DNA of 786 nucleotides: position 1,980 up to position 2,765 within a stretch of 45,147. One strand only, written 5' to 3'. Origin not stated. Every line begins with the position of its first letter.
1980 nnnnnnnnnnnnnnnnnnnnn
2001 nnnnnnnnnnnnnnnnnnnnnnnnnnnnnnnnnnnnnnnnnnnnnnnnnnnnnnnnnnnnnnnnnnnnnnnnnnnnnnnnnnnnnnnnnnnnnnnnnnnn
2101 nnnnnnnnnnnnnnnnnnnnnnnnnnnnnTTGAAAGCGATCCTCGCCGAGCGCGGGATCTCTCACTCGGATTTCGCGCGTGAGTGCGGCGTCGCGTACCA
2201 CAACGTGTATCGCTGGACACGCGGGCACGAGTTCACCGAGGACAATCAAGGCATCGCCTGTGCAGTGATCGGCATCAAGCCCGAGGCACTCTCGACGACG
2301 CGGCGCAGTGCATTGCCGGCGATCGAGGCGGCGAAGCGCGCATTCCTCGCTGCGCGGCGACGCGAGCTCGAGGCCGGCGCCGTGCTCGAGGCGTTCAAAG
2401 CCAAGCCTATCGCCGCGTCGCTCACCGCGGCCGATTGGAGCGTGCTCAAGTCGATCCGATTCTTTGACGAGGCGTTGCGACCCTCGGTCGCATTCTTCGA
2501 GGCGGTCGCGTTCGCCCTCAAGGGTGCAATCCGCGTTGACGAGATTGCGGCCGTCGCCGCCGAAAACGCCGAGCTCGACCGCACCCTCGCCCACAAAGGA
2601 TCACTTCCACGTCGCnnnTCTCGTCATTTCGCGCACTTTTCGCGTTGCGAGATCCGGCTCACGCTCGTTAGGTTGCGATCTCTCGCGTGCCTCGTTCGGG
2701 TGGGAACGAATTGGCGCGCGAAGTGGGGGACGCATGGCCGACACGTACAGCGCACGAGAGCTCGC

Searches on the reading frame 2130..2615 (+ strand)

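Call 50: search_protein_families(library=phrogs, proteins=[window:2130-2615:+], max_evalue=0.01)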
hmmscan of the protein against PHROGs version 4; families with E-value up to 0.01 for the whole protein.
window:2130-2615:+ (162 aa): 2 families
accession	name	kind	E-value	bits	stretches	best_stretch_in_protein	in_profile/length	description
phrog_4779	-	transcription regulation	3.5e-05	25.2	1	1-40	7-46/98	transcriptional regulator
phrog_925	-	DNA, RNA and nucleotide metabolism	0.00018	22.2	1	2-53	10-62/67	HTH DNA binding protein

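Call 98: search_protein_families(library=ncbifam, proteins=[window:2130-2615:+], max_evalue=0.01)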
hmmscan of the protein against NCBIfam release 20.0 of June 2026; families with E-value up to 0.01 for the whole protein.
window:2130-2615:+ (162 aa): 1 family
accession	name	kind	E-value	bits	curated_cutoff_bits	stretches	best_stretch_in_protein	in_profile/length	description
TIGR04111.1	BcepMu_gp16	hypoth_equivalog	0.0054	16.6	34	0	2-32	6-36/55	phage-associated protein, BcepMu gp16 family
